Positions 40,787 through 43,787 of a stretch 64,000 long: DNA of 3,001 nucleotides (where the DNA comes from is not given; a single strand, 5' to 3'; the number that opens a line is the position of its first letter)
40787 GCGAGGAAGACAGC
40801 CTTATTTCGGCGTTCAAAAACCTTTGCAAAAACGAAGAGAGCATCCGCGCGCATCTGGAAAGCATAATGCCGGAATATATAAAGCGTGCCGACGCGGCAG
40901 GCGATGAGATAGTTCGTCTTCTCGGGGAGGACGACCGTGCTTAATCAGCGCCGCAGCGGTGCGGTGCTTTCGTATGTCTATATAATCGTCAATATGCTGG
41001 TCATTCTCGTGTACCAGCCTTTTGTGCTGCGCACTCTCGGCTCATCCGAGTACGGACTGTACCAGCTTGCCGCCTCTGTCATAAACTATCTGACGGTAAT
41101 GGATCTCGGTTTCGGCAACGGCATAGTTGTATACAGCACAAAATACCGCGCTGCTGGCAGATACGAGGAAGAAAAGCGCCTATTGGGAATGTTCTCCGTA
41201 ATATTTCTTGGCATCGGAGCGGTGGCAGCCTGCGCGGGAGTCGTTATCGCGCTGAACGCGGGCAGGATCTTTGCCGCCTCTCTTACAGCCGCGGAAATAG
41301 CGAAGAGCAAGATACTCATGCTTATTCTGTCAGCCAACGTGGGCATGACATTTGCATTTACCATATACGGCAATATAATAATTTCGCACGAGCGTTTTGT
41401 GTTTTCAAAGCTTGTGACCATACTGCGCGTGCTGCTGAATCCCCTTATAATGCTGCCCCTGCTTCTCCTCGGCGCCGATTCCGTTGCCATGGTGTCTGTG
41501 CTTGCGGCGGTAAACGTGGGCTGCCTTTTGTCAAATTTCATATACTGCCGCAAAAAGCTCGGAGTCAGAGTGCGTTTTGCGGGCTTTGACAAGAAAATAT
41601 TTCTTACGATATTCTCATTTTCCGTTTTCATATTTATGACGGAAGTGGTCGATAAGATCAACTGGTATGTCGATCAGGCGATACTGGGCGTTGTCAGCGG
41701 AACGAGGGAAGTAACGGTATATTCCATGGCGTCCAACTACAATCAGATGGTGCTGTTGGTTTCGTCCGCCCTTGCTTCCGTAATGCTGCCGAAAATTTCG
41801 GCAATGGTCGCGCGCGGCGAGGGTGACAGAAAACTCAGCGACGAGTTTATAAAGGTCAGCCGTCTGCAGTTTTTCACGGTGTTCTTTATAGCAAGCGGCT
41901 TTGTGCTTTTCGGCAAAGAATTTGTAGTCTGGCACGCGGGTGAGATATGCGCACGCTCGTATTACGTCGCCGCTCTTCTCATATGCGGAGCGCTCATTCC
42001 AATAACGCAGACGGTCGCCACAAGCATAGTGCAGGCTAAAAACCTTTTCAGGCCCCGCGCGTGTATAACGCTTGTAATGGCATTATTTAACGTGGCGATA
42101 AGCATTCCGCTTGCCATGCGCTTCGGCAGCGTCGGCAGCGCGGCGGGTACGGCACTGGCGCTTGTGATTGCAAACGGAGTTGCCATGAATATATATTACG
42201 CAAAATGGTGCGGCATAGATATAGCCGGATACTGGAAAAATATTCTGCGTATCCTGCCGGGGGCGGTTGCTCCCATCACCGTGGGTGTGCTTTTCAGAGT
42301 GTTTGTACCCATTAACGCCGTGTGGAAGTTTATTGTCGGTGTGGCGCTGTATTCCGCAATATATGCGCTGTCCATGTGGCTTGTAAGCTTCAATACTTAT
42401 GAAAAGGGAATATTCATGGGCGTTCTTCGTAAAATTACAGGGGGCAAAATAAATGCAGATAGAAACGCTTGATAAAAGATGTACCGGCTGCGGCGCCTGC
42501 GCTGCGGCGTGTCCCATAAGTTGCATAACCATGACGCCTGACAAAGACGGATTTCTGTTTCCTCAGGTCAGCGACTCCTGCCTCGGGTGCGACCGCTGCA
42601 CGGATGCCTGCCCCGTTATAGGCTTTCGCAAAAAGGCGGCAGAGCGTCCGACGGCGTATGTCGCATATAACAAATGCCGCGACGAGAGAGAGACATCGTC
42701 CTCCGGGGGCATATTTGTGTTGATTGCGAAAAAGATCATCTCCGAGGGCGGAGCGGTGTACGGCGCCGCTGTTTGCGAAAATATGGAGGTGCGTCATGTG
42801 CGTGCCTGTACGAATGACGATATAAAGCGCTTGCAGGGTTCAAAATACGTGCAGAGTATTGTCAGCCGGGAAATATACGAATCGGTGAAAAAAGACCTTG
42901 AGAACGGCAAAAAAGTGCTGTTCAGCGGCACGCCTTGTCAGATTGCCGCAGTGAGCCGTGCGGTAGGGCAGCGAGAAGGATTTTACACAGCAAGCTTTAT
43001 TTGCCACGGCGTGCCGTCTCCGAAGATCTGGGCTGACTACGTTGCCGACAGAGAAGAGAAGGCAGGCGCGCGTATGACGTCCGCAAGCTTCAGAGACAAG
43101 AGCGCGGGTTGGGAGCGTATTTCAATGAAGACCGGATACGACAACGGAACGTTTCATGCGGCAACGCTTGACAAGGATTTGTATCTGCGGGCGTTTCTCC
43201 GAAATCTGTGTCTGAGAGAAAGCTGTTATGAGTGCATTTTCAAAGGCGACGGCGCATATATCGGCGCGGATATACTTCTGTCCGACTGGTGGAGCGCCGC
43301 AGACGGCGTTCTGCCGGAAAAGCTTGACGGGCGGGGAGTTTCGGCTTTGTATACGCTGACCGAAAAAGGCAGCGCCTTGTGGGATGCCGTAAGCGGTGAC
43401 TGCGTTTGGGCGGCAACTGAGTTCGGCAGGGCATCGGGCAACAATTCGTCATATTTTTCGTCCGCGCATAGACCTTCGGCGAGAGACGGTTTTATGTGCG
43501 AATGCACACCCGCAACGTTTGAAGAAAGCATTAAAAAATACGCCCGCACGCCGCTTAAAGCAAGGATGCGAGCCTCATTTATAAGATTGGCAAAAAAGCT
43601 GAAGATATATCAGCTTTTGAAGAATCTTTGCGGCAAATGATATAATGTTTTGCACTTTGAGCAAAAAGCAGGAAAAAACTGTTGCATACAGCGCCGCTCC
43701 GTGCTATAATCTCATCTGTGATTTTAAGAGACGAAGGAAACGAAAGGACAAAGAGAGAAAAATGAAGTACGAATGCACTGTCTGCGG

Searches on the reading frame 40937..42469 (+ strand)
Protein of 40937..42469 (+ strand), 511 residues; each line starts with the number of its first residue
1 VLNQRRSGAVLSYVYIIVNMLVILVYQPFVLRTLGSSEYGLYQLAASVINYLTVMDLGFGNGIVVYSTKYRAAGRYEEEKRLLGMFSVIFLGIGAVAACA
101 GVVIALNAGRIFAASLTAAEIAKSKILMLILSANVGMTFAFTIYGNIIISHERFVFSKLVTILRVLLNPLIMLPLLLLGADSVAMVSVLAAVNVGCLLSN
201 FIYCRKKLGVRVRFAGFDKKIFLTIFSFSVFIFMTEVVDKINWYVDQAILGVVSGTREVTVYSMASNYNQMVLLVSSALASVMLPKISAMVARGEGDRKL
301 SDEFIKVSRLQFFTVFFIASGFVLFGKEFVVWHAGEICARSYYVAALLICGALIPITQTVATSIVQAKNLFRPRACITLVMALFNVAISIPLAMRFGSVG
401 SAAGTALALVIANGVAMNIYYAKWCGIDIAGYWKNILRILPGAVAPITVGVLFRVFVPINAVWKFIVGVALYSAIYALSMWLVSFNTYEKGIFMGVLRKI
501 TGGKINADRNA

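Call 60: search_protein_families(library=pfam, proteins=[window:40937-42469:+], max_evalue=0.001)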
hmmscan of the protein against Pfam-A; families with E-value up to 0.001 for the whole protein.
window:40937-42469:+ (511 aa): 2 families
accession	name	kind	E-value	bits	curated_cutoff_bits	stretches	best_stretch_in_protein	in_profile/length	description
PF01943.22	Polysacc_synt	-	7.7e-14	52.2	28.2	1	9-290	6-273/274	Polysaccharide biosynthesis protein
PF13440.11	Polysacc_synt_3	-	2.4e-09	37.3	23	1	32-331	4-281/293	Polysaccharide biosynthesis protein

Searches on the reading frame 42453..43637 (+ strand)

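Call 60: search_protein_families(library=pfam, proteins=[window:42453-43637:+], max_evalue=0.001)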
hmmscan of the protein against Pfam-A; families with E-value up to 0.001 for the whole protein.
window:42453-43637:+ (395 aa): 13 families
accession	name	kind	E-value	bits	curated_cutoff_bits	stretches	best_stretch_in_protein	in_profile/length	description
PF04432.18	FrhB_FdhB_C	-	3.7e-14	53.3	23.3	1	153-313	2-136/150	Coenzyme F420 hydrogenase/dehydrogenase, beta subunit C terminus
PF12838.12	Fer4_7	-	1.7e-08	35.2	27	1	9-55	1-50/52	4Fe-4S dicluster domain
PF13187.11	Fer4_9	-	2.2e-07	31.2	27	1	9-55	1-49/52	4Fe-4S dicluster domain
PF00037.32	Fer4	-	2.3e-07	30.8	21.1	1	9-26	7-24/24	4Fe-4S binding domain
PF14697.11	Fer4_21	-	2.9e-07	30.9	35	2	9-56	7-54/59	4Fe-4S dicluster domain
PF25160.1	LdpA_Fe-S-bd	-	8.4e-06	25.9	27.6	1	6-28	24-46/49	LdpA Fe-S cluster-binding domain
PF12797.12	Fer4_2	-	9.1e-06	25.8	24.5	0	8-21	8-21/22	4Fe-4S binding domain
PF13484.11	Fer4_16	-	1e-05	26.6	30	0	43-85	2-39/66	4Fe-4S double cluster binding domain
PF04422.18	FrhB_FdhB_N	-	1.6e-05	25.3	22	1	69-136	2-72/78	Coenzyme F420 hydrogenase/dehydrogenase, beta subunit N-term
PF13237.11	Fer4_10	-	6.9e-05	23.1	25.5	0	40-76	6-43/53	4Fe-4S dicluster domain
PF12837.12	Fer4_6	-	0.00012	22.3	25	0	41-55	7-21/24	4Fe-4S binding domain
PF12800.12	Fer4_4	-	0.00018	22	24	0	41-55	2-16/17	4Fe-4S binding domain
PF13183.11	Fer4_8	-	0.00045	21.1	27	0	8-23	3-18/68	4Fe-4S dicluster domain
